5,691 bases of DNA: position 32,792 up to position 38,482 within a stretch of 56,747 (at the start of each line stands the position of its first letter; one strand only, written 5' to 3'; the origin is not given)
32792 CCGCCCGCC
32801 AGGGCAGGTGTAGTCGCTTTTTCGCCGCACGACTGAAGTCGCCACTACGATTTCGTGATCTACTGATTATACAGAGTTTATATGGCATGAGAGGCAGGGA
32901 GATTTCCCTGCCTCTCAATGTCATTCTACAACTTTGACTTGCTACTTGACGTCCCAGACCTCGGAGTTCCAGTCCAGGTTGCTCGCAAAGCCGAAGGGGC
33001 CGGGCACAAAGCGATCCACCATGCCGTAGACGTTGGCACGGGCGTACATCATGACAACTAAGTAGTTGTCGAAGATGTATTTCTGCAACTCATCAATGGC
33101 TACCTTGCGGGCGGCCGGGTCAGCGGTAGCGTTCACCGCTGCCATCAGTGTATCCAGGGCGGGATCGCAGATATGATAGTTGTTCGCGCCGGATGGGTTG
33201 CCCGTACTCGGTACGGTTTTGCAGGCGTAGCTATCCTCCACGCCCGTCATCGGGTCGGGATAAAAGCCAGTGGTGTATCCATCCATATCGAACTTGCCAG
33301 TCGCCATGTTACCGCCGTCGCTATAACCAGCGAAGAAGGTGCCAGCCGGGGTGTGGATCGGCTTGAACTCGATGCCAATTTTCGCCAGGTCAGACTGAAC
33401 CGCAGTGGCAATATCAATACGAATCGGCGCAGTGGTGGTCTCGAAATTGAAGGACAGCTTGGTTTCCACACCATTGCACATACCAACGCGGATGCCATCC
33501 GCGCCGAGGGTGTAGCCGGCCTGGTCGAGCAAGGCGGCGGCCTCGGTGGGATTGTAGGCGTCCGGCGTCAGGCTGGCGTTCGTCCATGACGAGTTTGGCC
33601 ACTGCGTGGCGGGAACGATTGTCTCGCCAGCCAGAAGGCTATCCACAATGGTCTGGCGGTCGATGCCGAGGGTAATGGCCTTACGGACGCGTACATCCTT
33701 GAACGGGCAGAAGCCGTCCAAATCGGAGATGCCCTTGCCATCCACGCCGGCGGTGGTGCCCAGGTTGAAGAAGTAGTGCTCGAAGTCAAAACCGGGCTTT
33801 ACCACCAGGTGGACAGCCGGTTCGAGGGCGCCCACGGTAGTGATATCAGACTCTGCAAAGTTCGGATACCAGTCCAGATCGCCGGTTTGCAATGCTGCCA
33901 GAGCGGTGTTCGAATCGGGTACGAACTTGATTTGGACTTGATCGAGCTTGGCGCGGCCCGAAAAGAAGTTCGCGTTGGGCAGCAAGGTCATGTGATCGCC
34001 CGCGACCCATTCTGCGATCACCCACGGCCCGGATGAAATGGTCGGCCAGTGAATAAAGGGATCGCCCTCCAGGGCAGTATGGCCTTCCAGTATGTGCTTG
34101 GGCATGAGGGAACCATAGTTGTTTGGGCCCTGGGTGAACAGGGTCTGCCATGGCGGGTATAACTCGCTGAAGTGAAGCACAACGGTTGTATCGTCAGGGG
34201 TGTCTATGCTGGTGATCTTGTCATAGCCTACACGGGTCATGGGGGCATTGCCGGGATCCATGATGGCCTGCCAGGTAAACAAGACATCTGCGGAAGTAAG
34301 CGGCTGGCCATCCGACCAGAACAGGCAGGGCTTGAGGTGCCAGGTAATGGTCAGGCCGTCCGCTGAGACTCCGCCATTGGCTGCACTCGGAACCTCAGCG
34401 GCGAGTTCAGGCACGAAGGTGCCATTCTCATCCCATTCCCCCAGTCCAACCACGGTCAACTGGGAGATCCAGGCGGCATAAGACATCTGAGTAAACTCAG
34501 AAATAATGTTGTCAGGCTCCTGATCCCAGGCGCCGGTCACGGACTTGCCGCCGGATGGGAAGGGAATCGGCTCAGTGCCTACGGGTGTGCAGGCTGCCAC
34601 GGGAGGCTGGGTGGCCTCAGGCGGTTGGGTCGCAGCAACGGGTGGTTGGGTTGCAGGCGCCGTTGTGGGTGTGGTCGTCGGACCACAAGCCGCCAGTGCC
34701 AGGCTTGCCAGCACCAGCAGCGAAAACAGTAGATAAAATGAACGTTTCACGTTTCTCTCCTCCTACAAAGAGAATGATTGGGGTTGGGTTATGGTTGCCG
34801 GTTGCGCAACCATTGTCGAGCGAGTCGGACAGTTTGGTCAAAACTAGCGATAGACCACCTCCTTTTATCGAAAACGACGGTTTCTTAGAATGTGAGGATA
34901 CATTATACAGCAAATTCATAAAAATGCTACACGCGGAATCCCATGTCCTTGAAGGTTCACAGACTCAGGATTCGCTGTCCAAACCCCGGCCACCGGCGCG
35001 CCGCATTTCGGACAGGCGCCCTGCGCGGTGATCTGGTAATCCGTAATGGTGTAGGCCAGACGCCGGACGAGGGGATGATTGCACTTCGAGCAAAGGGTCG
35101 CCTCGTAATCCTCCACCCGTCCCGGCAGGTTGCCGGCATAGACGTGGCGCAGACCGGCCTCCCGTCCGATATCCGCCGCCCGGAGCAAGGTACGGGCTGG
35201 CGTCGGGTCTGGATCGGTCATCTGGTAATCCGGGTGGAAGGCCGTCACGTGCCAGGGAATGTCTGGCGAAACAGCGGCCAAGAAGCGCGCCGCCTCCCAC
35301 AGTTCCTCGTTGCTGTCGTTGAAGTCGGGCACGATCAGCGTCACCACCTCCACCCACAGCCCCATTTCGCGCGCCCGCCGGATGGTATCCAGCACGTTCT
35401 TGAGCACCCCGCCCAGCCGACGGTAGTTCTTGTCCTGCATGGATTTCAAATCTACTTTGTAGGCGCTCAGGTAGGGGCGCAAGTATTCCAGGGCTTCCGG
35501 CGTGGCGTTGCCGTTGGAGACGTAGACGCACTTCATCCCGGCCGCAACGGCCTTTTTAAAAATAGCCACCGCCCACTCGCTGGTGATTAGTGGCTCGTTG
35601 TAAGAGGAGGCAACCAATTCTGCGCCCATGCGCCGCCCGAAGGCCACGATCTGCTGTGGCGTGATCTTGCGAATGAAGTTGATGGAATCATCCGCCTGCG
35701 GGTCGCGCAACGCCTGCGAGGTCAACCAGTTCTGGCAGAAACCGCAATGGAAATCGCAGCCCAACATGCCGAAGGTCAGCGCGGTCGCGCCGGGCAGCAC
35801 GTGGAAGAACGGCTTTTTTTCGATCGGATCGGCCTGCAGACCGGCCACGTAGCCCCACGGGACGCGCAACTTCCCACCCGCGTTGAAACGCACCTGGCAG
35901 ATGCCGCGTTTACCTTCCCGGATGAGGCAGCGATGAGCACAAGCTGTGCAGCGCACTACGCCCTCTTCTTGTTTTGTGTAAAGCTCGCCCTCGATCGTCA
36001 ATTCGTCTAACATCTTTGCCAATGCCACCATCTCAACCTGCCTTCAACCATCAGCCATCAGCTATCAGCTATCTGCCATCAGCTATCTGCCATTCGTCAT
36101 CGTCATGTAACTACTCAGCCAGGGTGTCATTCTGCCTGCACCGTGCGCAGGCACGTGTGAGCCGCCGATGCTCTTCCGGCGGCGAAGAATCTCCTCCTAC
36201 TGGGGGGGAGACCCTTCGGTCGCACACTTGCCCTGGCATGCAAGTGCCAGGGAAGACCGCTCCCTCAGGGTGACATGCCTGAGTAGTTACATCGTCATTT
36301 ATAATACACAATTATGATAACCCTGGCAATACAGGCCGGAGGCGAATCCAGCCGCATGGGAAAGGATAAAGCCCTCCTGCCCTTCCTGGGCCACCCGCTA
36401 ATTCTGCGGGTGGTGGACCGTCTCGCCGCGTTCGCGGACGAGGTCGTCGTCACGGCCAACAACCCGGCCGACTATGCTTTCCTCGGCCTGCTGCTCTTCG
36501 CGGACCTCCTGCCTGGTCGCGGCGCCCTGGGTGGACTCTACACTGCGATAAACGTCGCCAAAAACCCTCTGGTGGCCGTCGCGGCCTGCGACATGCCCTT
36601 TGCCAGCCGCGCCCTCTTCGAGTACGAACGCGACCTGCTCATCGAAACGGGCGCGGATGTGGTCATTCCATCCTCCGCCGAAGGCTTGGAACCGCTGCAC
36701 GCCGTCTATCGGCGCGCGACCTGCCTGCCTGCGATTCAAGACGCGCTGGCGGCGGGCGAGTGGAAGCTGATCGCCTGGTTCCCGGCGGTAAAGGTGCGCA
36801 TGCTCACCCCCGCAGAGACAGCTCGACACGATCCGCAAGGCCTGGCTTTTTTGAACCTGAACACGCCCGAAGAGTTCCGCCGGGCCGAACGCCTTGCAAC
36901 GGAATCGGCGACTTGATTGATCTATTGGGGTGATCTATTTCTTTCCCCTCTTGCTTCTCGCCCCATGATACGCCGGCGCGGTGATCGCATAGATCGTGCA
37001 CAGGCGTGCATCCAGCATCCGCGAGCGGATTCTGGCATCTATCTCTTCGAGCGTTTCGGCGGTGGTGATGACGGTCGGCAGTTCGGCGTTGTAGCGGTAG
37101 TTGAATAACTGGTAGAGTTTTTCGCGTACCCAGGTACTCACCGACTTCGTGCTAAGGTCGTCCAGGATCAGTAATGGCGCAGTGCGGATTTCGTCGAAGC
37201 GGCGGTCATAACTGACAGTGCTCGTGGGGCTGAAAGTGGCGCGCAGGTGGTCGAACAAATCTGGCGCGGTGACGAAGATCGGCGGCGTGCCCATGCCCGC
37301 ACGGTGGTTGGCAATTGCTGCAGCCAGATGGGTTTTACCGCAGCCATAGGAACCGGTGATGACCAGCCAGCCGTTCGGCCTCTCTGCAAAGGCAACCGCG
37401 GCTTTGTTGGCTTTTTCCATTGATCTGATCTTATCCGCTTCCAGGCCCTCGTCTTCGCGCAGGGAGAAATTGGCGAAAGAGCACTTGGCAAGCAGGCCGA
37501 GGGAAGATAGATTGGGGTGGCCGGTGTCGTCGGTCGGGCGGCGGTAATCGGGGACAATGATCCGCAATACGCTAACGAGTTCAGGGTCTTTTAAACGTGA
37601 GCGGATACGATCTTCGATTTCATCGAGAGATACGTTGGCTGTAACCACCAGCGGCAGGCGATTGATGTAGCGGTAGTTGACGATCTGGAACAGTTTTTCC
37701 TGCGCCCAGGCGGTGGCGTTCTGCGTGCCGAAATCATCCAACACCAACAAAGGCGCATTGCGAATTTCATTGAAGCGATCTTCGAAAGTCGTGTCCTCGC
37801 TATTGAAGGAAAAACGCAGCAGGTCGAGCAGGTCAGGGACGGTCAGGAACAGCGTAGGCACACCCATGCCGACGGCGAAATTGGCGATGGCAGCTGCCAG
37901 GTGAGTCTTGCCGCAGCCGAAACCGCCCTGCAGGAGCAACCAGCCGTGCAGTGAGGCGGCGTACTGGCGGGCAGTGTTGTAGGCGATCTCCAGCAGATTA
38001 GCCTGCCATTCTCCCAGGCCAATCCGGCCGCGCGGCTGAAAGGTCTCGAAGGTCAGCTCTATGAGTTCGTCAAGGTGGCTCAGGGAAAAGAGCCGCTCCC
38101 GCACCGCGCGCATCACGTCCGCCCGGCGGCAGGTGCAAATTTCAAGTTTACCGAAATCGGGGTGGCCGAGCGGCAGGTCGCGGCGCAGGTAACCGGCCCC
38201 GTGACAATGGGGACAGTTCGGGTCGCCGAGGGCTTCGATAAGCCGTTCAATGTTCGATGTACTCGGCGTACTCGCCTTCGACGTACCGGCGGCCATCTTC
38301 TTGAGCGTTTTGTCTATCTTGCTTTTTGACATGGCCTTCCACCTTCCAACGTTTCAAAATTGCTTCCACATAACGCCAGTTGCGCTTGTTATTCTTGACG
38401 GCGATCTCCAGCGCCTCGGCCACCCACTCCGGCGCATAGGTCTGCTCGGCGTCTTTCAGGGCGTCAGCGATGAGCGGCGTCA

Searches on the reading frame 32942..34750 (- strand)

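Call 3: search_protein_families(library=pfam, proteins=[window:32942-34750:-], max_evalue=1)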
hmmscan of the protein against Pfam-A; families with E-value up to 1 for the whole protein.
window:32942-34750:- (602 aa): 1 family
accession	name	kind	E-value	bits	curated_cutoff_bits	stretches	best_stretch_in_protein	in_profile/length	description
PF00496.27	SBP_bac_5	-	5.2e-73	246.7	32.4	1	112-510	2-363/368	Bacterial extracellular solute-binding proteins, family 5 Middle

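Call 14: search_protein_families(library=ncbifam, proteins=[window:32942-34750:-], max_evalue=0.00001)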
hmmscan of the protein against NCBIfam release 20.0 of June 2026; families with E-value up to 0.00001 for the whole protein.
window:32942-34750:- (602 aa): 10 families
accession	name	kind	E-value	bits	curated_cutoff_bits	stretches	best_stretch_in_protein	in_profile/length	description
NF045467.1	Opp4A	equivalog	1.1e-34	119.7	650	1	50-580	28-537/556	oligopeptide ABC transporter substrate-binding protein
TIGR02294.1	nickel_nikA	equivalog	5.6e-30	104.3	393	1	102-474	38-386/501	nickel ABC transporter substrate-binding protein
TIGR04028.1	SBP_KPN_01854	hypoth_equivalog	9.5e-25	87.1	468.5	1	350-578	267-487/509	TIGR04028 family ABC transporter substrate-binding protein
NF047575.1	opine_bind_CntA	exception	4.4e-20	71.7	800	1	127-463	86-408/535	staphylopine-dependent metal ABC transporter substrate-binding lipoprotein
NF045468.1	Opp5A_nikA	equivalog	1.2e-17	63.6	600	1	237-462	158-363/488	nickel ABC transporter substrate-binding protein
NF011689.0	PRK15109.1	equivalog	8.6e-17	61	560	1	137-570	104-508/547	ABC transporter substrate-binding protein SapA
NF011942.0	PRK15413.1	equivalog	1.2e-15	57.2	594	1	126-562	79-474/512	glutathione ABC transporter substrate-binding protein GsiB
NF007287.0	PRK09755.1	equivalog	7.5e-14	51.4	1098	1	130-414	88-372/535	ABC transporter substrate-binding protein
NF043070.1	DppA_dipep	equivalog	1.9e-13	49.8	1005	1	126-580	82-514/535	dipeptide ABC transporter periplasmic-binding protein DppA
NF011684.0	PRK15104.1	equivalog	9.6e-10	37.8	947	0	121-183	84-148/543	oligopeptide ABC transporter substrate-binding protein OppA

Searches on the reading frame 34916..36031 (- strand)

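Call 30: search_protein_families(library=pfam, proteins=[window:34916-36031:-], max_evalue=0.0001)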
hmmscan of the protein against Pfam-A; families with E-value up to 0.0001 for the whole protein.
window:34916-36031:- (371 aa): 1 family
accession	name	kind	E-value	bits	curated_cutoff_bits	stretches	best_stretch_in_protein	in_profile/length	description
PF04055.27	Radical_SAM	-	2.5e-17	64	29.5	1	91-251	6-166/166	Radical SAM superfamily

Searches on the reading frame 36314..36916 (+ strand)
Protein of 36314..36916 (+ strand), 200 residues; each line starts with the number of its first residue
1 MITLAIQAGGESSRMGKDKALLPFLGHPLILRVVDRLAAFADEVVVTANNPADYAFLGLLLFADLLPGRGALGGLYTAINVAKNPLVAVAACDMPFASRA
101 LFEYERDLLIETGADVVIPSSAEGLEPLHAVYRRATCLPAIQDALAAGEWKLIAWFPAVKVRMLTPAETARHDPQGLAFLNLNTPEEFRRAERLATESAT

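Call 30: search_protein_families(library=pfam, proteins=[window:36314-36916:+], max_evalue=0.0001)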
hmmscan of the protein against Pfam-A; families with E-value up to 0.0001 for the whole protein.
window:36314-36916:+ (200 aa): 1 family
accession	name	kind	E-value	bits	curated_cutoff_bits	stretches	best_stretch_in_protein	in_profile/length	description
PF12804.13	NTP_transf_3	-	1.9e-34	119.6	27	1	5-154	2-155/160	MobA-like NTP transferase domain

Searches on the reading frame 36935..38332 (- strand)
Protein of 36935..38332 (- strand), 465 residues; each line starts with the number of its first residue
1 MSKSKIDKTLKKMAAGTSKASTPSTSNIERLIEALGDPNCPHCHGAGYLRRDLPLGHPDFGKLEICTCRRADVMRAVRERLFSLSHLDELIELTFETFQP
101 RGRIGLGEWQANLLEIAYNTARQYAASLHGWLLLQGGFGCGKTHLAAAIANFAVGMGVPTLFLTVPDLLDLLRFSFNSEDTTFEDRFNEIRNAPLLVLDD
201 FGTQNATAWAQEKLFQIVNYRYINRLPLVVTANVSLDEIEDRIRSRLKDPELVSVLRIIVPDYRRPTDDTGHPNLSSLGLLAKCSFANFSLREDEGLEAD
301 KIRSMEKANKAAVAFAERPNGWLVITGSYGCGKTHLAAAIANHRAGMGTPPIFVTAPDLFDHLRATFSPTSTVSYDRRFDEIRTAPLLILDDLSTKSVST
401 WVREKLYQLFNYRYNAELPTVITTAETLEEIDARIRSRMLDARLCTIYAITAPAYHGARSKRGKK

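Call 30: search_protein_families(library=pfam, proteins=[window:36935-38332:-], max_evalue=0.0001)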
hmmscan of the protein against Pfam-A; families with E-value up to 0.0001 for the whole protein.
window:36935-38332:- (465 aa): 8 families
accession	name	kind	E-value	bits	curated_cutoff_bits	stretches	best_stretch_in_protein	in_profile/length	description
PF01695.23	IstB_IS21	-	4.6e-32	111.9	24.1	2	132-241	95-201/238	IstB-like ATP binding protein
PF00308.24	Bac_DnaA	-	1.9e-17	64.4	23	2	306-439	17-155/162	Bacterial DnaA ATPAse domain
PF00004.35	AAA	-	1.3e-12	48.7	21.2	1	324-439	2-123/131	ATPase family associated with various cellular activities (AAA)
PF24883.2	NPHP3_N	-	1.6e-06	28.9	24.8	0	319-344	21-46/164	Nephrocystin 3, N-terminal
PF20720.3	nSTAND3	-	2.5e-06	27.7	27.2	0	320-358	17-55/155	Novel STAND NTPase 3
PF02367.23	TsaE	-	1.4e-05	25.4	26.6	0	120-151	14-43/128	Threonylcarbamoyl adenosine biosynthesis protein TsaE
PF13521.12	AAA_28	-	2.1e-05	25.3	27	0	323-343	2-22/164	AAA domain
PF00910.28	RNA_helicase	-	4.6e-05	24.3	21.5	0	324-397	2-62/105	RNA helicase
